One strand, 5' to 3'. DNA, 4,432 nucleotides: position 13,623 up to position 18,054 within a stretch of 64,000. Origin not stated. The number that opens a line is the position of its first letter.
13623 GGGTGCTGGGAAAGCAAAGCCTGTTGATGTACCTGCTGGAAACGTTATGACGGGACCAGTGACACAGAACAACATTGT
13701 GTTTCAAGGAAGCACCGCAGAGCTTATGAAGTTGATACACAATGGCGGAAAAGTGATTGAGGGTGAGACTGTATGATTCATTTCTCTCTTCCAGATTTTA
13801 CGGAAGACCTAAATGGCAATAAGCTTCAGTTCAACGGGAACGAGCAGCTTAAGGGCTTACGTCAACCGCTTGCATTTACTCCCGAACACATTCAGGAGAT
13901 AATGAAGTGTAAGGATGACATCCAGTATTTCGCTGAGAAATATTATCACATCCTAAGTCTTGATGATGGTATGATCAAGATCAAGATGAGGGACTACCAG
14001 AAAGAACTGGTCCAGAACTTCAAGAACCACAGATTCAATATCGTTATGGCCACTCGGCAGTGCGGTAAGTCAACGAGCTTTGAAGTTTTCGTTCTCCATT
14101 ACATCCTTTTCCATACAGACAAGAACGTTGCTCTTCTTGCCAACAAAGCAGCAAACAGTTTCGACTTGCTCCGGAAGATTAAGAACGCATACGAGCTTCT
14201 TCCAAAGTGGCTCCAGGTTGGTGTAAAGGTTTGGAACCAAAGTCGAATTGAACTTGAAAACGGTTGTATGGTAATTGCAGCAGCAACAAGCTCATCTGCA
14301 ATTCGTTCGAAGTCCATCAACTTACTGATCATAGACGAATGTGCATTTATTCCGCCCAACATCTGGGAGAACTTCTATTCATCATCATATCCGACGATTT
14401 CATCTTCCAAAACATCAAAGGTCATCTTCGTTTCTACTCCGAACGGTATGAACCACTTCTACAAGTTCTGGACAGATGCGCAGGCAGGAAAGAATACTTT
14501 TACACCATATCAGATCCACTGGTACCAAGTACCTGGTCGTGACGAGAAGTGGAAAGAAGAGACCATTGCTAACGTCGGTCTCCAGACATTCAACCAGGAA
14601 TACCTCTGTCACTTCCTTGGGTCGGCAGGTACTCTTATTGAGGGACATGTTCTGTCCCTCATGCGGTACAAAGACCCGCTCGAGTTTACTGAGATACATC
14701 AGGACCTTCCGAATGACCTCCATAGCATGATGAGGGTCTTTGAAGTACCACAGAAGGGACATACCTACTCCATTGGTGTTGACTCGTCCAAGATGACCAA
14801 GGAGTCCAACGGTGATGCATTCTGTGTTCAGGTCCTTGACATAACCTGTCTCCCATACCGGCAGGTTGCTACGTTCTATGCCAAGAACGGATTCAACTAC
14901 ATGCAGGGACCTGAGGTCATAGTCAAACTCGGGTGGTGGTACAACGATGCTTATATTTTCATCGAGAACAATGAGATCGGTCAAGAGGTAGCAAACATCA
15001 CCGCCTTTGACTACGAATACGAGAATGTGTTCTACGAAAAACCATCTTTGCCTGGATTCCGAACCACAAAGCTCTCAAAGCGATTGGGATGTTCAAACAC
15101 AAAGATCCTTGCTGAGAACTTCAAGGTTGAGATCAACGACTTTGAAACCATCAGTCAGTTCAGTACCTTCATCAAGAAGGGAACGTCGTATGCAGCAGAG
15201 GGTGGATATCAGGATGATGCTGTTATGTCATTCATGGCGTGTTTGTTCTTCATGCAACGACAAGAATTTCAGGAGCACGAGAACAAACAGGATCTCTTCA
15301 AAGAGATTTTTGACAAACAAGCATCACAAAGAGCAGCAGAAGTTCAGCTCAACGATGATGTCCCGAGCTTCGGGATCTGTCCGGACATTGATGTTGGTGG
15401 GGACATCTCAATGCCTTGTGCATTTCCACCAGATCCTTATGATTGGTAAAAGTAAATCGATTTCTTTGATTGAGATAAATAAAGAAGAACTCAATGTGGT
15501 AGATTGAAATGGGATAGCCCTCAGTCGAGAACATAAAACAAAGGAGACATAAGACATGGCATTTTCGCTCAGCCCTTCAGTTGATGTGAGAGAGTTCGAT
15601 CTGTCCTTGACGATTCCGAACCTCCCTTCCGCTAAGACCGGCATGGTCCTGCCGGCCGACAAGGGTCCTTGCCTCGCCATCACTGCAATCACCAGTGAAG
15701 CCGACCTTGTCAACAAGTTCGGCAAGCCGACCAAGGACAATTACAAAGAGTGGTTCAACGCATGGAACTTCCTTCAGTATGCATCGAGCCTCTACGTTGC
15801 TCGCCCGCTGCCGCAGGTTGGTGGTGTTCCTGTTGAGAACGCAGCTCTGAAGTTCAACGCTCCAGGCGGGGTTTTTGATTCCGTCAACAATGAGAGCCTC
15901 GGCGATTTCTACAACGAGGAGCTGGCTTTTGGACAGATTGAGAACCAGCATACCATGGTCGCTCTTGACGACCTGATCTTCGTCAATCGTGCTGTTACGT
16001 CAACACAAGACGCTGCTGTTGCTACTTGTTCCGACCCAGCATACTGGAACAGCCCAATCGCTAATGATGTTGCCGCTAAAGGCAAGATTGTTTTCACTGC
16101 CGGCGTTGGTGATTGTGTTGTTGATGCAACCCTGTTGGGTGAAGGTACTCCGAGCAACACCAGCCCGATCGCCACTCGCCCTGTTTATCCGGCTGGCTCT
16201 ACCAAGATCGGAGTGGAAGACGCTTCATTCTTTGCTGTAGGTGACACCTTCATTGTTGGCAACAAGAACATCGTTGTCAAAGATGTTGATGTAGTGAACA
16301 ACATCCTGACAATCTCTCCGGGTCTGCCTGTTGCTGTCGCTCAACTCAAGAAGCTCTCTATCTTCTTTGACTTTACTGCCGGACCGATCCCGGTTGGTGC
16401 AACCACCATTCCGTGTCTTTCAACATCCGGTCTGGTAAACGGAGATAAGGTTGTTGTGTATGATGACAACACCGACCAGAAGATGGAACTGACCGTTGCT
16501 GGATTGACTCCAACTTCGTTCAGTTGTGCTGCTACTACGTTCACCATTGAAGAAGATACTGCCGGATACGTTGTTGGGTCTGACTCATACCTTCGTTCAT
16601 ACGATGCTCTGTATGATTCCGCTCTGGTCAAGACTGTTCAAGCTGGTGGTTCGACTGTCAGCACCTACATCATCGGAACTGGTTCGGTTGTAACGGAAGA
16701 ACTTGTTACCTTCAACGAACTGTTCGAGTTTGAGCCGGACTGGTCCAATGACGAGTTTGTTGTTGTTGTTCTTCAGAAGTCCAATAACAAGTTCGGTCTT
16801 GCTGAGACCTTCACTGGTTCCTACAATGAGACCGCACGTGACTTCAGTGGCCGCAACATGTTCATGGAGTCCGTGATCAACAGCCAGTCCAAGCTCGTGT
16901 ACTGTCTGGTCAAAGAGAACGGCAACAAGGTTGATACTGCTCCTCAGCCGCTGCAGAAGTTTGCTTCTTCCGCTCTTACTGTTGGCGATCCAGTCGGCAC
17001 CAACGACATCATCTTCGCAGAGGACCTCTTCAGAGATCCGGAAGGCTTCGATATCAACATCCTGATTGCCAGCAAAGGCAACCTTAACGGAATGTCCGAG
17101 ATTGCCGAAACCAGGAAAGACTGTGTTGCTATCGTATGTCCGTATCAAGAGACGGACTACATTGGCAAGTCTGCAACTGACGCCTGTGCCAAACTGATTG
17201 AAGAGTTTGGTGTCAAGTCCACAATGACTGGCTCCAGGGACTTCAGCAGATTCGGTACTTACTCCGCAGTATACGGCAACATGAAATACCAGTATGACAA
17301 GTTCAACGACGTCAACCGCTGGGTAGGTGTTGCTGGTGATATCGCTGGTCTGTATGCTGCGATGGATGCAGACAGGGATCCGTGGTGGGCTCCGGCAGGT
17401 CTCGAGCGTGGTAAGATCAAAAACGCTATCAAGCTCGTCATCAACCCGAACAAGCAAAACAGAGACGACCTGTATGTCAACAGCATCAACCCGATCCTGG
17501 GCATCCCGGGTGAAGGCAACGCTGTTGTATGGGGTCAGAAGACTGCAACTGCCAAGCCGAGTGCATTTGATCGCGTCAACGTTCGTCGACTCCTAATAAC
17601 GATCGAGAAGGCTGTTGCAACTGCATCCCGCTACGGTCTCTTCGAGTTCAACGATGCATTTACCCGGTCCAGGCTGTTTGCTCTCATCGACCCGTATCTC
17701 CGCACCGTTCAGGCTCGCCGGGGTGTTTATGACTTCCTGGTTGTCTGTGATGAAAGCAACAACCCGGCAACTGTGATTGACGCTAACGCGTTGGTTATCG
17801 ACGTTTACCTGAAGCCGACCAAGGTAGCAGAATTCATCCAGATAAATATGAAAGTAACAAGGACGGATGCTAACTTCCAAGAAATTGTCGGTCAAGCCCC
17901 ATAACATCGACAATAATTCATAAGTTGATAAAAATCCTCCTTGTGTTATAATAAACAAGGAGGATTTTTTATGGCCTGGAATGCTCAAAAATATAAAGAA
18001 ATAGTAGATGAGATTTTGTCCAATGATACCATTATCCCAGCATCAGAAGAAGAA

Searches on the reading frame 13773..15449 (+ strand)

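Call 53: search_protein_families(library=phrogs, proteins=[window:13773-15449:+], max_evalue=0.00001)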
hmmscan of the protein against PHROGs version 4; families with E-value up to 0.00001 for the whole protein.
window:13773-15449:+ (558 aa): 7 families
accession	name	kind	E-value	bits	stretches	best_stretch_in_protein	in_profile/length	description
phrog_5989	-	head and packaging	7.6e-65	220.3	1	9-280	80-333/347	terminase large subunit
phrog_2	-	head and packaging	3.3e-50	172.7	1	68-504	262-597/807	terminase large subunit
phrog_36964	-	head and packaging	5.4e-41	141.5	2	104-368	439-704/890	terminase large subunit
phrog_24361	-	head and packaging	3.2e-22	80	1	371-506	5-148/162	terminase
phrog_7579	-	head and packaging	2.7e-15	57.2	1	82-293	13-225/239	terminase large subunit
phrog_38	-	head and packaging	4.5e-11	43.1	1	41-355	259-571/760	terminase large subunit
phrog_26724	-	unknown function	1.6e-10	41.9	1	54-188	17-147/192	-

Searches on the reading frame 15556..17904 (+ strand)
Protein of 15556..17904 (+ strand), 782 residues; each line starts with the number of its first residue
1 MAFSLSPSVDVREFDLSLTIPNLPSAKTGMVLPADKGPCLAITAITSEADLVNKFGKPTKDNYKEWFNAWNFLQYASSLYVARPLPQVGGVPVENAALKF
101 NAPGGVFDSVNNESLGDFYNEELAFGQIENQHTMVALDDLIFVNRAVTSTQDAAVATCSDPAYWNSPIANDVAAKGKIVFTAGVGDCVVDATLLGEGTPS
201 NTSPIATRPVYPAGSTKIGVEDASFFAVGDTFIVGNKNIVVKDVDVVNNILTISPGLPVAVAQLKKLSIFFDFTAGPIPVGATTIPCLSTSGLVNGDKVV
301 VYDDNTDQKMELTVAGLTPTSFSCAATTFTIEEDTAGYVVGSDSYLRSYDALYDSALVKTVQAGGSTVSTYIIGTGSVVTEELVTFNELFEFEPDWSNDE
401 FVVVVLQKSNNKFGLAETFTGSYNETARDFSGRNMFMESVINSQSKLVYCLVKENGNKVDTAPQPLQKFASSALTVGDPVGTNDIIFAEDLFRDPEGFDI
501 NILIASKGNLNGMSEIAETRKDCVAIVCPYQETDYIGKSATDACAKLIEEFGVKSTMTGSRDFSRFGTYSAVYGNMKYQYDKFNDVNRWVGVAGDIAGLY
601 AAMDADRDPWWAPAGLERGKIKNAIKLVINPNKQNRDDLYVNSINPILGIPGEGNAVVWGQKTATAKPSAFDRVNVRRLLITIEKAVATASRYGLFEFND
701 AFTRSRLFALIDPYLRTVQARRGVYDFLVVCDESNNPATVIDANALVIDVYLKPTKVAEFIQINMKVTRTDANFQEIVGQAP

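Call 52: search_dna_similar(query=window:15556-17904:+, collection=phages, mode=protein, max_rows=12)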
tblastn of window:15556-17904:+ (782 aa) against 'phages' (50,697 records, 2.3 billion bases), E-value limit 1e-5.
Records with a match: 2694; places in all: 2784; records where one place covers at least 80% of the query: 0.
Best place of each record, by identity: <60% 2694.
By first word of the organism name: Escherichia 668; Synechococcus 379; Klebsiella 332; Salmonella 203; Vibrio 141; Shigella 89; Aeromonas 80; Acinetobacter 72; Erwinia 69; Cyanophage 61; and 66 more.
By host as written in the record: - 474; Escherichia coli 278; Klebsiella pneumoniae 115; Synechococcus 107; Erwinia amylovora 46; Escherichia coli O157:H7 38; Synechococcus sp. 38; Salmonella enterica 29; and 610 more.
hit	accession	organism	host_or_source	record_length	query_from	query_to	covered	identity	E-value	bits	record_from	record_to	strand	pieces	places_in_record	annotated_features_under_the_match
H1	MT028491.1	Ochrobactrum phage vB_OspM_OC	Ochrobactrum sp. POC9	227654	1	780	69%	37.1%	3e-71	332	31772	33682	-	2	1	tail connector/sheath protein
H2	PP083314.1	Vibrio phage VB_VaC_SRILMA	Vibrio alginolyticus CECT 521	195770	1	779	61%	41.4%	4e-84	368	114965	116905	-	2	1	tail sheath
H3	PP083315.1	Vibrio phage VB_VaC_TDDLMA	Vibrio alginolyticus CECT 521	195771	1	779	61%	41.4%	4e-84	368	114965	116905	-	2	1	tail sheath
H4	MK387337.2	Vibrio phage Va1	Vibrio alginolyticus NBRC 15630 = ATCC ...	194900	1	779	61%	41.4%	4e-84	368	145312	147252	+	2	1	tail sheath protein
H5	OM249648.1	Vibrio phage phiKT1024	Vibrio sp.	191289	1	779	61%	41.2%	1e-83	365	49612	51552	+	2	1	tail sheath protein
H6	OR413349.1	Vibrio phage pv27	Vibrio parahaemolyticus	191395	1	779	61%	41.0%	7e-83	363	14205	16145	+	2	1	tail sheath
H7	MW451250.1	Vibrio phage phiTY18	Vibrio parahaemolyticus TY18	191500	1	779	61%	41.0%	8e-83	363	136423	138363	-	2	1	record has no annotation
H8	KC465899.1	Pelagibacter phage HTVC008M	Candidatus Pelagibacter ubique HTCC1062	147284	1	779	60%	40.2%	2e-73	341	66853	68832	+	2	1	tail sheath protein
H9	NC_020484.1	Pelagibacter phage HTVC008M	Candidatus Pelagibacter ubique HTCC1062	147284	1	779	60%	40.2%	2e-73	341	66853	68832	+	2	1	tail sheath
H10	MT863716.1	Campylobacter phage F348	Campylobacter jejuni NCTC12658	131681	5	779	66%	36.2%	4e-61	299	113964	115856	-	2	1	putative tail sheath protein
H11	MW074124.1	Campylobacter phage CJLB-10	Campylobacter jejuni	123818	5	779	66%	36.2%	6e-61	299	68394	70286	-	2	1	hypothetical protein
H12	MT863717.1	Campylobacter phage F352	Campylobacter jejuni NCTC12658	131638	5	779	66%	36.2%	6e-61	299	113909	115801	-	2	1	putative tail sheath protein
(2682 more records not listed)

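Call 53: search_protein_families(library=phrogs, proteins=[window:15556-17904:+], max_evalue=0.00001)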
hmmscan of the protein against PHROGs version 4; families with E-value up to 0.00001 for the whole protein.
window:15556-17904:+ (782 aa): 8 families
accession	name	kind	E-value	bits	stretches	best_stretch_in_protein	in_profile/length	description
phrog_23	-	tail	1.3e-90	305.5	1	1-780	20-475/496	tail sheath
phrog_10581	-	tail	3.5e-44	152.3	1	599-771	732-913/915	tail sheath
phrog_17610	-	tail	6.5e-20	71.6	1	578-768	911-1107/1135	tail sheath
phrog_34521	-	tail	8.8e-13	48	1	632-775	815-958/962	tail sheath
phrog_19666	-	tail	3.4e-09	36.7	0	563-767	784-983/985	tail sheath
phrog_20545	-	tail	6.4e-08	32.9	1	1-101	18-117/538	tail sheath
phrog_38392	-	tail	1.3e-07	32.1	1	5-84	6-85/329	tail sheath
phrog_15814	-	unknown function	1e-06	28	1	585-766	533-723/738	-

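Call 57: get_annotated_region(hit=H1, flank=100)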
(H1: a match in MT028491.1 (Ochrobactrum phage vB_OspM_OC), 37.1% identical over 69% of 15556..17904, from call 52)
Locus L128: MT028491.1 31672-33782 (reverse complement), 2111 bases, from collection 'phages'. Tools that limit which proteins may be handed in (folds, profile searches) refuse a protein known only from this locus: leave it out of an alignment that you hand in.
description: Ochrobactrum phage vB_OspM_OC, complete genome.
organism: Ochrobactrum phage vB_OspM_OC (NCBI taxid 2712956)
taxonomy: Viruses; Duplodnaviria; Heunggongvirae; Uroviricota; Caudoviricetes; Kyanoviridae
host: Ochrobactrum sp. POC9; source: sewage; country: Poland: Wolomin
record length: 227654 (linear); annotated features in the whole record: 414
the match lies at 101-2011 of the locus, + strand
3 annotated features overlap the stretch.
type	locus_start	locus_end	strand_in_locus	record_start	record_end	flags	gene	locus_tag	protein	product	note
CDS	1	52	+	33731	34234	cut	-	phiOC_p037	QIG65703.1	terminase small subunit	Aeromonas phage 44RR2.8t-like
CDS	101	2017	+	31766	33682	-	-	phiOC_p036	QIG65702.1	tail connector/sheath protein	T4-like gp15/gp18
CDS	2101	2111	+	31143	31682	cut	-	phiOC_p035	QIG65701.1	baseplate wedge subunit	T4-like gp19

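Call 58: get_annotated_region(hit=H4, flank=100)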
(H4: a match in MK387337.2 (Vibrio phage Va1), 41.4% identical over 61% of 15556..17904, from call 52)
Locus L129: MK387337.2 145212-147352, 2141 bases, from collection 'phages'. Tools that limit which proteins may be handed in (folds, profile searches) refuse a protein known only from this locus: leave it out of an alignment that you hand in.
description: Vibrio phage Va1, complete genome.
organism: Vibrio phage Va1 (NCBI taxid 2508852)
taxonomy: Viruses; Duplodnaviria; Heunggongvirae; Uroviricota; Caudoviricetes
host: Vibrio alginolyticus NBRC 15630 = ATCC 17749; source: -; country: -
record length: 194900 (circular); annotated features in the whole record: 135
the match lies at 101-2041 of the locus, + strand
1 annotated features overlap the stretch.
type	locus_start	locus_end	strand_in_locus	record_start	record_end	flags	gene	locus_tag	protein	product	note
CDS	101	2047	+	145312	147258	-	-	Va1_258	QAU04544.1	tail sheath protein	gp18 tail sheath protein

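Call 59: get_annotated_region(hit=H9, flank=100)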
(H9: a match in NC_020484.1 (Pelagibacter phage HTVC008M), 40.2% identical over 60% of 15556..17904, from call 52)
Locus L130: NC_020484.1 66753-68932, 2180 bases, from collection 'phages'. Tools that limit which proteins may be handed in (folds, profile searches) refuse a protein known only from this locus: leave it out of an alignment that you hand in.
description: Pelagibacter phage HTVC008M, complete genome.
organism: Pelagibacter phage HTVC008M (NCBI taxid 1283076)
taxonomy: Viruses; Duplodnaviria; Heunggongvirae; Uroviricota; Caudoviricetes; Kyanoviridae
host: Candidatus Pelagibacter ubique HTCC1062; source: -; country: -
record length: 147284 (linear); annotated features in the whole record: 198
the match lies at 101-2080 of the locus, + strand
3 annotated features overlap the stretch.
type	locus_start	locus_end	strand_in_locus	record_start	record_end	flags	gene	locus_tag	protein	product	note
CDS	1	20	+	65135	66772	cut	-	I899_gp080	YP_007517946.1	terminase large subunit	-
CDS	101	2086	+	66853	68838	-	-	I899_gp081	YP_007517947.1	tail sheath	-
CDS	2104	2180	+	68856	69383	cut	-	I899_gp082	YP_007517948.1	tail tube monomer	-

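Call 61: get_annotated_region(hit=H10, flank=100)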
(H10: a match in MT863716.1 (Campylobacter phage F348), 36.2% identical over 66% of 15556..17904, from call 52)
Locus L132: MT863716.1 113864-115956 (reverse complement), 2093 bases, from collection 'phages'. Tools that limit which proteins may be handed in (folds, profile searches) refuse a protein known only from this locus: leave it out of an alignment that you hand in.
description: Campylobacter phage F348, complete genome.
organism: Campylobacter phage F348 (NCBI taxid 2794362)
taxonomy: Viruses; Duplodnaviria; Heunggongvirae; Uroviricota; Caudoviricetes; Eucampyvirinae; Fletchervirus; Fletchervirus CPX
host: Campylobacter jejuni NCTC12658; source: chicken fecal sample; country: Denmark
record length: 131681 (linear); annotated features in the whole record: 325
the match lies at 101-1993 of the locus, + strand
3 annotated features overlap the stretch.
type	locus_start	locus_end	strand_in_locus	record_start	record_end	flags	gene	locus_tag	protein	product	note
regulatory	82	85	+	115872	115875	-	-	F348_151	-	ribosome_binding_site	-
CDS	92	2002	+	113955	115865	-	-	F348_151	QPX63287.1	putative tail sheath protein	-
CDS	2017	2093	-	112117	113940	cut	-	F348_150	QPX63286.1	putative homing endonuclease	-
